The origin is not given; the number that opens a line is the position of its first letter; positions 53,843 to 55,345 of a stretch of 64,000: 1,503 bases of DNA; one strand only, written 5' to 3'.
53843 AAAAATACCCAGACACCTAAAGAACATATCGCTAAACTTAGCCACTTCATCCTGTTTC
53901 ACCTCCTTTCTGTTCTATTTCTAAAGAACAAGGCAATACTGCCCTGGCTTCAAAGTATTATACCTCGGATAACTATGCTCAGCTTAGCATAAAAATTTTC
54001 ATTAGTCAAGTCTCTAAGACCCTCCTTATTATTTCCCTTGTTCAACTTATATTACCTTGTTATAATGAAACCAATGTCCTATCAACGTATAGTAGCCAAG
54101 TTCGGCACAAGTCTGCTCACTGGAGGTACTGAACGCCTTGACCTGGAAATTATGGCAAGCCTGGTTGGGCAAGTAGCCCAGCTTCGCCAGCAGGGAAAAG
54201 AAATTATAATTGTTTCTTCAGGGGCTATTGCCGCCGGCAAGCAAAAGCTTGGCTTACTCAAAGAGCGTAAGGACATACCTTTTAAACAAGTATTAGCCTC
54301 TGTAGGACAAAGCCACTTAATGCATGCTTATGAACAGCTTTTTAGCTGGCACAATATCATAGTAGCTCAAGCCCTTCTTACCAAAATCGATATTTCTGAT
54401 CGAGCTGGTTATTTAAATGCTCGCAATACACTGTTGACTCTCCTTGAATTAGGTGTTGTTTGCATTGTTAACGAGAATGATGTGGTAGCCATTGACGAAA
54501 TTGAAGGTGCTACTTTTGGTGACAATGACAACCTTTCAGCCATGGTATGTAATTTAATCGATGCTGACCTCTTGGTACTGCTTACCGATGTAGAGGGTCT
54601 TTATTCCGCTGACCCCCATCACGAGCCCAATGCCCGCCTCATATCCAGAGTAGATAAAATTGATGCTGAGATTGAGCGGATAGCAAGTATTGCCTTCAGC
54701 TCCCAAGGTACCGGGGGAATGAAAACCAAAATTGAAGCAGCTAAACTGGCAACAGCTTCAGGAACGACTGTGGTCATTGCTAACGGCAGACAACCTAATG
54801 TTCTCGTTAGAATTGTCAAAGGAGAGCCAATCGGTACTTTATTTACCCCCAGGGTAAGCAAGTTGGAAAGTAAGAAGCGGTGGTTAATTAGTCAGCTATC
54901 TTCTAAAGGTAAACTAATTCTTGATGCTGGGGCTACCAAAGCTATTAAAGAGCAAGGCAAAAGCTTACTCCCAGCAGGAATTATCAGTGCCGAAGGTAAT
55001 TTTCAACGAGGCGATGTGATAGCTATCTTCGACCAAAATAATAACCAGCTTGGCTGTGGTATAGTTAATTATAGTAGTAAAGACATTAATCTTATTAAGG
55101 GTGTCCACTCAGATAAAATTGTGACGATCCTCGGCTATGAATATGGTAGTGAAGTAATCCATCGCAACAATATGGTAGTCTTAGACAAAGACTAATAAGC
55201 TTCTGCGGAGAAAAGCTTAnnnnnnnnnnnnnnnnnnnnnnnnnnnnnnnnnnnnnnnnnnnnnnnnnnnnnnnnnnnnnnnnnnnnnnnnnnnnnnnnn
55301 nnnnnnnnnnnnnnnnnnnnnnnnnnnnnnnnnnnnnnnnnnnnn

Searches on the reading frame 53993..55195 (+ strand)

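Call 53: search_protein_families(library=pfam, proteins=[window:53993-55195:+], max_evalue=0.00001)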
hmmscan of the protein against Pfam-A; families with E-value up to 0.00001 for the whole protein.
window:53993-55195:+ (400 aa): 2 families
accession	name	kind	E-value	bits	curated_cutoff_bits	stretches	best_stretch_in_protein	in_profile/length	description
PF00696.33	AA_kinase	-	5.3e-45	154.4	24.9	1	32-264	2-234/234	Amino acid kinase family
PF01472.26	PUA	-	1.2e-22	80.1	24.8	1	306-380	1-74/74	PUA domain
